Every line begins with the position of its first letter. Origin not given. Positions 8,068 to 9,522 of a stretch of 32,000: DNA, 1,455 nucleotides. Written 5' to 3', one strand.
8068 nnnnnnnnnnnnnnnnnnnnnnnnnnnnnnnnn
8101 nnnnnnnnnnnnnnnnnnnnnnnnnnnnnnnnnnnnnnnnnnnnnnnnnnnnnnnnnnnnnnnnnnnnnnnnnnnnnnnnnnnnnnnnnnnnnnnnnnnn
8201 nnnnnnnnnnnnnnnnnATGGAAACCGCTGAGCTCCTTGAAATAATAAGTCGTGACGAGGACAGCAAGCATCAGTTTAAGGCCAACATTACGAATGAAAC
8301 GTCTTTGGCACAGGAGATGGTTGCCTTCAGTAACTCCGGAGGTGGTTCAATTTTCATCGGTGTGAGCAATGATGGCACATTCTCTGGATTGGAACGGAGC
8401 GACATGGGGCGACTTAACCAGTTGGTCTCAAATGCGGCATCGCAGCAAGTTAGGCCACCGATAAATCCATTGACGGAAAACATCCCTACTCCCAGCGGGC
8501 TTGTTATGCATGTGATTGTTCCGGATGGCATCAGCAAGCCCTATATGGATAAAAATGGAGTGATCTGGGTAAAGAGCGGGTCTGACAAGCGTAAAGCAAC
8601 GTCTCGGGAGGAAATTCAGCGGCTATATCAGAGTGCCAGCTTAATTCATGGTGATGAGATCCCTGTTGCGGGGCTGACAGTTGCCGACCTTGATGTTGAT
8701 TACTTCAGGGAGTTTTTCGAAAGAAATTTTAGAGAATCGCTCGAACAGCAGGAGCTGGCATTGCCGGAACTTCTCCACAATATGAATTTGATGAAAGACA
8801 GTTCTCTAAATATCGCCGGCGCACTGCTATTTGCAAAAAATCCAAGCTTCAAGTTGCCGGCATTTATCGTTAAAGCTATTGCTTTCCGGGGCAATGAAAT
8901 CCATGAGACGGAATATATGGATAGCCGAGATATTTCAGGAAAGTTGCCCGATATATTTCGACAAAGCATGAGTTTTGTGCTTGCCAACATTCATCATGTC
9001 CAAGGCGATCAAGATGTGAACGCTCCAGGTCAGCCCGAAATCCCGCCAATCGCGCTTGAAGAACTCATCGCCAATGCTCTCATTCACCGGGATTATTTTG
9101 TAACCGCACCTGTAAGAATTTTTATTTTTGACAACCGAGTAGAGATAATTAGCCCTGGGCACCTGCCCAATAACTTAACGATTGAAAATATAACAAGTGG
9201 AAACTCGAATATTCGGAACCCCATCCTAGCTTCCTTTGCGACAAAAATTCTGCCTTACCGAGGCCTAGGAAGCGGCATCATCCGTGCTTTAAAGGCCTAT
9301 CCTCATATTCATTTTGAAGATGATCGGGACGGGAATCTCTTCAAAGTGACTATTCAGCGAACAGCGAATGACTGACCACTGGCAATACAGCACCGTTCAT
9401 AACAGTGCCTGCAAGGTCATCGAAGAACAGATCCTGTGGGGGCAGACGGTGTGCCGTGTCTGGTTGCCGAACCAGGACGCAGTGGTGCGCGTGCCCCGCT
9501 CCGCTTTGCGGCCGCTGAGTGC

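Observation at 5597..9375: Low-GC two-gene cassette (PHP::SMC/ABC-like ATPase fusion + AlbA_2/COG2865 protein) nested inside the BREX operon and translationally coupled at both ends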

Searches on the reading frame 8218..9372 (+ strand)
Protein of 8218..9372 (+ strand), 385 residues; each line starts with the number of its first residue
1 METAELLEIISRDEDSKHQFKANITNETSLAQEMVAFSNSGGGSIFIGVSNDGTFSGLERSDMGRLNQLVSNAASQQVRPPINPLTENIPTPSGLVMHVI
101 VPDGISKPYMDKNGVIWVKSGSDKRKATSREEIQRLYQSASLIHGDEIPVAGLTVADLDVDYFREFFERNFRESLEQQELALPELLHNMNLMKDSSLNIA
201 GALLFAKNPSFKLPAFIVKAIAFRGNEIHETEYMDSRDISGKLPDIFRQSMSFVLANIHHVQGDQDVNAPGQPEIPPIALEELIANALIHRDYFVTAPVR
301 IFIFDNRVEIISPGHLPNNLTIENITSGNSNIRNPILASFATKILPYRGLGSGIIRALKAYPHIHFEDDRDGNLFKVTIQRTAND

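Call 7: search_protein_families(library=pfam, proteins=[window:8218-9372:+], max_evalue=0.01)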
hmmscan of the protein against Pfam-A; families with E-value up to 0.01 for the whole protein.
window:8218-9372:+ (385 aa): 2 families
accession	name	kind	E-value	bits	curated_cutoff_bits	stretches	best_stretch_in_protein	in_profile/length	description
PF04326.19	SLFN_AlbA_2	-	6.5e-20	72.3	25.3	1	14-127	1-117/118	Schlafen, AlbA_2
PF13749.12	HATPase_c_4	-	2.8e-14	53.3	26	1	297-361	2-68/89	Putative ATP-dependent DNA helicase recG C-terminal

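Call 8: search_protein_families(library=padloc, proteins=[window:8218-9372:+], max_evalue=0.001)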
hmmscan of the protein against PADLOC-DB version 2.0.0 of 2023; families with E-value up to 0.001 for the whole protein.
window:8218-9372:+ (385 aa): 3 families
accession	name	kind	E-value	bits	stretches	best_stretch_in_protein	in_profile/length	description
PDLC02394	pAgo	-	1.5e-16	57.3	1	34-337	61-383/1121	-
PDLC02402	Aga_SIR2-PNTD1-PNTD2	-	3.5e-13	46.6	1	178-379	348-561/876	Class I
PDLC02418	Aga_SIR2-Kinase-PNTD1-PNTD2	-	6.4e-09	32.5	1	184-322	212-367/756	Class I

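Call 12: search_protein_families(library=ncbifam, proteins=[window:8218-9372:+], max_evalue=0.001)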
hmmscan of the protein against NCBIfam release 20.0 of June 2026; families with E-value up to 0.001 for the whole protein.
window:8218-9372:+ (385 aa): 0 families

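Call 19: find_homologous_proteins(query=window:8218-9372:+)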
Query window:8218-9372:+ (385 aa): 7098 proteins with E <= 0.001 among 8000 candidates; the best 120 are listed.
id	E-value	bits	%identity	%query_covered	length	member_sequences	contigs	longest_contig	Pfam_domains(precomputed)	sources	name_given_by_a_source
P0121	2.1e-252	855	100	100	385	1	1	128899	PF13749.13,PF04326.20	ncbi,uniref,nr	ncbi:RNA-binding domain-containing protein [Desulfonatronum sp. SC1]|uniref:RNA-binding domain-conta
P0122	1.9e-235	799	94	99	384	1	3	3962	PF13749.13,PF04326.20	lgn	-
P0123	2.0e-234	795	92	100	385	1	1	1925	PF13749.13,PF04326.20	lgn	-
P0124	3.6e-232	788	91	100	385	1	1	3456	PF13749.13,PF04326.20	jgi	-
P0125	1.6e-230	783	91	100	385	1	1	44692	PF13749.13,PF04326.20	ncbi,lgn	-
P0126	3.5e-227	772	89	100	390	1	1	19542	PF13749.13,PF04326.20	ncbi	ncbi:MAG: RNA-binding domain-containing protein [Pseudomonadota bacterium]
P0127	6.1e-225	764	88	99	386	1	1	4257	PF13749.13,PF04326.20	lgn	-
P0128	9.3e-222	754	87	99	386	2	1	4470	PF13749.13,PF04326.20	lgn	-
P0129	1.3e-221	753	86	100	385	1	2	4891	PF13749.13,PF04326.20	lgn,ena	-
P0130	1.9e-221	753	85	100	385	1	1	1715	PF13749.13,PF04326.20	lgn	-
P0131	3.4e-221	752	85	100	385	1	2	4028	PF13749.13,PF04326.20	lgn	-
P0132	1.2e-220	750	85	100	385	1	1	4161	PF13749.13,PF04326.20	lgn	-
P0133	3.1e-220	749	85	100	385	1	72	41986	PF13749.13,PF04326.20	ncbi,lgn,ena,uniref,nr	ncbi:RNA-binding domain-containing protein [Thiolapillus sp.]|uniref:RNA-binding domain-containing p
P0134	4.6e-220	748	85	100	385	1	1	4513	PF13749.13,PF04326.20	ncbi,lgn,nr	ncbi:MAG: ATP-dependent DNA helicase RecG [Chlorobiales bacterium]|nr:ATP-dependent DNA helicase Rec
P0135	5.9e-220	748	85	100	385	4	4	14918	PF13749.13,PF04326.20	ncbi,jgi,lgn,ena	jgi:ATP-dependent DNA helicase RecG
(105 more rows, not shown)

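Call 38: search_solved_structures(query=A4, max_evalue=0.01)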
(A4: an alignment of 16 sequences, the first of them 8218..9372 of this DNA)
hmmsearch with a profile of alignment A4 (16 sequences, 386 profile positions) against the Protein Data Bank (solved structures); distinct sequences matched with E-value up to 0.01: 1.
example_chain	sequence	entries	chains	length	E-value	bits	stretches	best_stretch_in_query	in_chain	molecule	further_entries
3lmm_A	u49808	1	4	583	2.7e-07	32.7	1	271-344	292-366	Uncharacterized protein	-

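Call 52: predict_structure(alignment_id=A4)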
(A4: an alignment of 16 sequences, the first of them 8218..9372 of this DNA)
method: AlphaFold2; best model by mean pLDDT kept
length: 385 residues; sequences in the alignment: 16
mean_pLDDT: 45.9   pTM: 0.31
mean pLDDT of the five models: 45.9, 44.2, 42.9, 42.4, 38.5
residues with pLDDT >= 90: 0; 70-90: 49; 50-70: 79; < 50: 257
segments of 3 or more residues with pLDDT < 50: 1-124, 129-147, 209-299, 331-350
pLDDT, mean of each block of 10 residues (from residue 1): 34 35 39 41 38 34 34 26 27 32 36 42 47 39 42 78 75 79 75 69 59 26 23 25 33 37 35 42 45 37 57 57 64 41 39 58 75 69 50
secondary structure, 60 per line:
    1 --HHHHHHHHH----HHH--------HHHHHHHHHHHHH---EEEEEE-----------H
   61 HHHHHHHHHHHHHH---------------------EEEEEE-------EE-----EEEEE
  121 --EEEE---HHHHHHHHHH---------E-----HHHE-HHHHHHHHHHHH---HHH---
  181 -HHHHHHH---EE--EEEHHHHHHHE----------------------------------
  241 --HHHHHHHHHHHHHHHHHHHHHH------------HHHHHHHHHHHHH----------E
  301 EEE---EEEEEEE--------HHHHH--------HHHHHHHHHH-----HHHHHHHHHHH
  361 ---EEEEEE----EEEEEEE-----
elements in order: H3-11 H27-39 E43-48 H60-74 E96-101 E116-120 E123-126 H130-139 H160-171 H182-188 E196-198 H199-205 H243-264 H277-289 E300-303 E307-313 H322-326 H335-344 H350-360 E364-369 E374-380
